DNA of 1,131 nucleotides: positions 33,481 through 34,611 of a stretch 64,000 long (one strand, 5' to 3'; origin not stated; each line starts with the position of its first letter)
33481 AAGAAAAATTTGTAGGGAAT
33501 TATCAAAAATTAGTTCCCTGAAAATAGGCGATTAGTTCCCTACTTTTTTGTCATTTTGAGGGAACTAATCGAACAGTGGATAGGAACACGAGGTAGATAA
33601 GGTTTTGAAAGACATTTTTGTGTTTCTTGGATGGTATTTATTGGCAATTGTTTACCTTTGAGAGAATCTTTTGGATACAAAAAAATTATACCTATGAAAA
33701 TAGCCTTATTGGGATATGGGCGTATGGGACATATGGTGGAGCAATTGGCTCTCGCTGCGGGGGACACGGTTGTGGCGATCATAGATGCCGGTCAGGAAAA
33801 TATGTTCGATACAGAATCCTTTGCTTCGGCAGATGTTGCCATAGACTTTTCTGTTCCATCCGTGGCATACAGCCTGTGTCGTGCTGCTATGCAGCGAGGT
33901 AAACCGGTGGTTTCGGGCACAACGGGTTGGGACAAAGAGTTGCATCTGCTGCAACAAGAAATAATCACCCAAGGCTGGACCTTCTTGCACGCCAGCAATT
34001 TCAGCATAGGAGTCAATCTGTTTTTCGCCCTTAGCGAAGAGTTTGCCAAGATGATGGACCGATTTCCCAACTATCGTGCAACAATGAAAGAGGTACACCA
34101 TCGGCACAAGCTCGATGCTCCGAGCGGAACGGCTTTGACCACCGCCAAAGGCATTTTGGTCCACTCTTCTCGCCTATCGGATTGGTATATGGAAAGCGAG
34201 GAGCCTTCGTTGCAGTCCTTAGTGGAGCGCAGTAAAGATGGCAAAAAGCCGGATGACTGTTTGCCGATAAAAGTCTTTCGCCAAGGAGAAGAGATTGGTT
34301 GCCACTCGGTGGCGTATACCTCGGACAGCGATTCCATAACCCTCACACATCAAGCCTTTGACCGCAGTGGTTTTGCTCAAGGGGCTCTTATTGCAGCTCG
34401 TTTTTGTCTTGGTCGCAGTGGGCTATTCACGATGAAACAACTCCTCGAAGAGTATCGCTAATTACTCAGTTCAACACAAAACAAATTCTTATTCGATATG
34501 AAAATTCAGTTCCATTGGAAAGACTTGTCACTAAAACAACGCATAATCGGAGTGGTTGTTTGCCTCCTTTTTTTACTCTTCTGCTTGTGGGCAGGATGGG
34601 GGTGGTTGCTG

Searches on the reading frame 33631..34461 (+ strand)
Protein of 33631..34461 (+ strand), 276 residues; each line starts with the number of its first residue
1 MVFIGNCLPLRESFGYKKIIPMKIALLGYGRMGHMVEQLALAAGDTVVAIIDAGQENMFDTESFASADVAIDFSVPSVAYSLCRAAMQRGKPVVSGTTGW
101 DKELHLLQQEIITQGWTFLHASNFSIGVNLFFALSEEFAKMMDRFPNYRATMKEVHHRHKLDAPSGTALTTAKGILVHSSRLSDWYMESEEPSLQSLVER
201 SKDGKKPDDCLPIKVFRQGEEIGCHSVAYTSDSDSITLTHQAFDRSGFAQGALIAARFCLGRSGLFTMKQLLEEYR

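Call 9: search_protein_families(library=pfam, proteins=[window:33631-34461:+])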
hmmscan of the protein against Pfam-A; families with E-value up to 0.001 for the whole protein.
window:33631-34461:+ (276 aa): 2 families
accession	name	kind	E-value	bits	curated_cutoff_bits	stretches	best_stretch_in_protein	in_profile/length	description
PF05173.19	DapB_C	-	3.6e-32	111.4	27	1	127-272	1-121/121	Dihydrodipicolinate reductase, C-terminus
PF01113.26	DapB_N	-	1.2e-16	61.4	25.6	1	22-124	1-124/124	Dihydrodipicolinate reductase, N-terminus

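Call 64: find_encoding_contigs(protein=window:33694-34461:+, flank=2000, max_places=10)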
Protein window:33694-34461:+ (255 aa): 8 contigs read that carry it; 2 places shown.
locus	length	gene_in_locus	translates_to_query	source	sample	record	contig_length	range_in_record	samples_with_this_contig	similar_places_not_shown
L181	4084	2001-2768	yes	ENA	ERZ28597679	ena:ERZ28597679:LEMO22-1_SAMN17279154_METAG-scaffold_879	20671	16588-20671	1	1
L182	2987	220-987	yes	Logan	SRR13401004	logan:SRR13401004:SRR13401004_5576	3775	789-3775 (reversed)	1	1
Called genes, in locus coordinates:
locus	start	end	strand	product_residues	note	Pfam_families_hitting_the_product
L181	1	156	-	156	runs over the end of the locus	PF01928:CYTH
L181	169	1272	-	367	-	PF09640:DUF2027, PF01713:Smr (weak)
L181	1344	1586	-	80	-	-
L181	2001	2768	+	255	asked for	PF01113:DapB_N, PF05173:DapB_C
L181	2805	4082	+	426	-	?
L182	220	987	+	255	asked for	PF01113:DapB_N, PF05173:DapB_C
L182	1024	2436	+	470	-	PF10502:Peptidase_S26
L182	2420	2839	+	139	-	-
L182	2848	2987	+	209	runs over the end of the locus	PF08889:WbqC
